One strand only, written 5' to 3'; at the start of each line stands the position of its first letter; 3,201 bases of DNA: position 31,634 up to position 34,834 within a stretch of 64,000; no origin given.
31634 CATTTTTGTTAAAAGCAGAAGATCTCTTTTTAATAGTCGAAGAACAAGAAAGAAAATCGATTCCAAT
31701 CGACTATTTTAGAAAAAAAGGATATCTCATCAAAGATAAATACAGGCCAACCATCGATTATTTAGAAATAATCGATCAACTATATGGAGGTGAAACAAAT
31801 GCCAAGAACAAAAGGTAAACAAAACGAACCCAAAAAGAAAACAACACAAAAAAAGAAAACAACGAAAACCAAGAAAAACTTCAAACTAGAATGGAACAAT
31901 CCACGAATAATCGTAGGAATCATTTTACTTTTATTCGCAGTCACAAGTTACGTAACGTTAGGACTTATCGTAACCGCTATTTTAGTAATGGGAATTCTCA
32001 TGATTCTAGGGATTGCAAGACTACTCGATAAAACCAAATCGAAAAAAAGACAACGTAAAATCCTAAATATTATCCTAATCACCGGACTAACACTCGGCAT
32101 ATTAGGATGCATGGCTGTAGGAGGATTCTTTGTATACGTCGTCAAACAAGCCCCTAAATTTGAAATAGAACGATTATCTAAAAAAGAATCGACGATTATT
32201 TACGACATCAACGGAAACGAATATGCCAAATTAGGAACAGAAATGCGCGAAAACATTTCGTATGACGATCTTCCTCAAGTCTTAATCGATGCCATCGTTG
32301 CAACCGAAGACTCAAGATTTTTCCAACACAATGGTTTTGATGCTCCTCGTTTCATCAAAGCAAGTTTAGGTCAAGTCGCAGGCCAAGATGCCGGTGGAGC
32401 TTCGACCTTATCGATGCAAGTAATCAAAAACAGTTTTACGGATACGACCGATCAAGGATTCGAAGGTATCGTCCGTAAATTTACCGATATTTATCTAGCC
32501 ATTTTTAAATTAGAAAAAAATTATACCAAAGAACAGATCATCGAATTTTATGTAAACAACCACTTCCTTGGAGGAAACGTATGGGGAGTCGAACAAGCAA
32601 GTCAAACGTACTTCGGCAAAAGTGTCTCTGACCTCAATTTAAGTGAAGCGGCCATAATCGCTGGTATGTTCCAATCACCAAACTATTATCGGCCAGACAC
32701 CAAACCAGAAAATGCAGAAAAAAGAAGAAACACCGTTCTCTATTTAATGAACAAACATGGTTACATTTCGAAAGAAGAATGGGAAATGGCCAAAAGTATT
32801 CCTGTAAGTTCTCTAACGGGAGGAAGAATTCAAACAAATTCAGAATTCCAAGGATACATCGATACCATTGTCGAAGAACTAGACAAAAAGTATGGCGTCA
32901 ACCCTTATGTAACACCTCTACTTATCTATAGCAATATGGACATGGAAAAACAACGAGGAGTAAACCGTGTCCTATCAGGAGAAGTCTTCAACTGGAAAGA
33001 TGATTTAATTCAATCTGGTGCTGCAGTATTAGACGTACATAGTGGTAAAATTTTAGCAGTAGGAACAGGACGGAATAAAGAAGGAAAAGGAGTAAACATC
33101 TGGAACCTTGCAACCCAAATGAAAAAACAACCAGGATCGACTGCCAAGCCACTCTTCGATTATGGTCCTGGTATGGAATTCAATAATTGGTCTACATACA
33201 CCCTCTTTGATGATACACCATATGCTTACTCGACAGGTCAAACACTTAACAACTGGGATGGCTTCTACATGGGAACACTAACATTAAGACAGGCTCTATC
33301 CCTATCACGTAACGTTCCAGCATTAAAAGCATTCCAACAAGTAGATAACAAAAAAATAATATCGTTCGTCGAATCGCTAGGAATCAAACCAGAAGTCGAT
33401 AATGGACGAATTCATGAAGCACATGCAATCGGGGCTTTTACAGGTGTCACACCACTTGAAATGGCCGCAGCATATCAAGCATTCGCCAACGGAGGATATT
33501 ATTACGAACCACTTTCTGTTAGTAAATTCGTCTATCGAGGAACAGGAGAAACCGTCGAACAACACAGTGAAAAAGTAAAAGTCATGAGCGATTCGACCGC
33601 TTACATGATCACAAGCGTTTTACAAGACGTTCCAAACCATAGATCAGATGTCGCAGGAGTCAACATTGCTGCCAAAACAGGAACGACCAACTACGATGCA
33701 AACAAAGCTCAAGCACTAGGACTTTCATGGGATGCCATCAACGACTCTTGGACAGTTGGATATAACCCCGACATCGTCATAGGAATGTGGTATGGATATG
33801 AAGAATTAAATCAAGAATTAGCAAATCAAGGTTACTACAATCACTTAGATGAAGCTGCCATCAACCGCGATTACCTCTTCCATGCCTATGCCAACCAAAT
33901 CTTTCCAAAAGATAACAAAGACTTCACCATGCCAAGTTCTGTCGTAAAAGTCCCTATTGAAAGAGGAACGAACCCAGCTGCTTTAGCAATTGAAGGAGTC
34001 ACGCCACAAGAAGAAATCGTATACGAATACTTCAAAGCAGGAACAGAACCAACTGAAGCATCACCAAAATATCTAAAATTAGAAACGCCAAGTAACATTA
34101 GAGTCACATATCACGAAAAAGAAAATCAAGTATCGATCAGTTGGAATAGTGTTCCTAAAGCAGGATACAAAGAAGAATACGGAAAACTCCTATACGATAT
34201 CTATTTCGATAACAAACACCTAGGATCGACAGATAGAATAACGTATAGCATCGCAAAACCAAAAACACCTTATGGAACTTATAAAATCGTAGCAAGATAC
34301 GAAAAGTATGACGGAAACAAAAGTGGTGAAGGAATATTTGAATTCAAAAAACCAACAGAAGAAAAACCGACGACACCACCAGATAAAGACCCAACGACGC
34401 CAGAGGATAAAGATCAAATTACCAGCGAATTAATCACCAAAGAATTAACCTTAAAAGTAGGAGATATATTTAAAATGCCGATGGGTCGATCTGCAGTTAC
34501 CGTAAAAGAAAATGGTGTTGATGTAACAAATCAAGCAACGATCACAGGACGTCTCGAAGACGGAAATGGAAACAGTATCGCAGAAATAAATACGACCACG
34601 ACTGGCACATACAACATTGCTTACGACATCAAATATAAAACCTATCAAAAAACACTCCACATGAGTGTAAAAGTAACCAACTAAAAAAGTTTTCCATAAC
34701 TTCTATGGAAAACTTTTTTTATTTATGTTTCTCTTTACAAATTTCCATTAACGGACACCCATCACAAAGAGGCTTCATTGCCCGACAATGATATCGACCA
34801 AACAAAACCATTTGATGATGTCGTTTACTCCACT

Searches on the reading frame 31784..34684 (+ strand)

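Call 47: search_protein_families(library=pfam, proteins=[window:31784-34684:+], max_evalue=0.0001)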
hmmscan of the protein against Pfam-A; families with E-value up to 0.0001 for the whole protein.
window:31784-34684:+ (966 aa): 2 families
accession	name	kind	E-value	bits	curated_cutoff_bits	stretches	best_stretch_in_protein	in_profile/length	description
PF00912.28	Transgly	-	1.8e-53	181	27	1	145-322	3-177/178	Transglycosylase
PF00905.27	Transpeptidase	-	5.8e-34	118.1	22.1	1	413-663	3-267/299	Penicillin binding protein transpeptidase domain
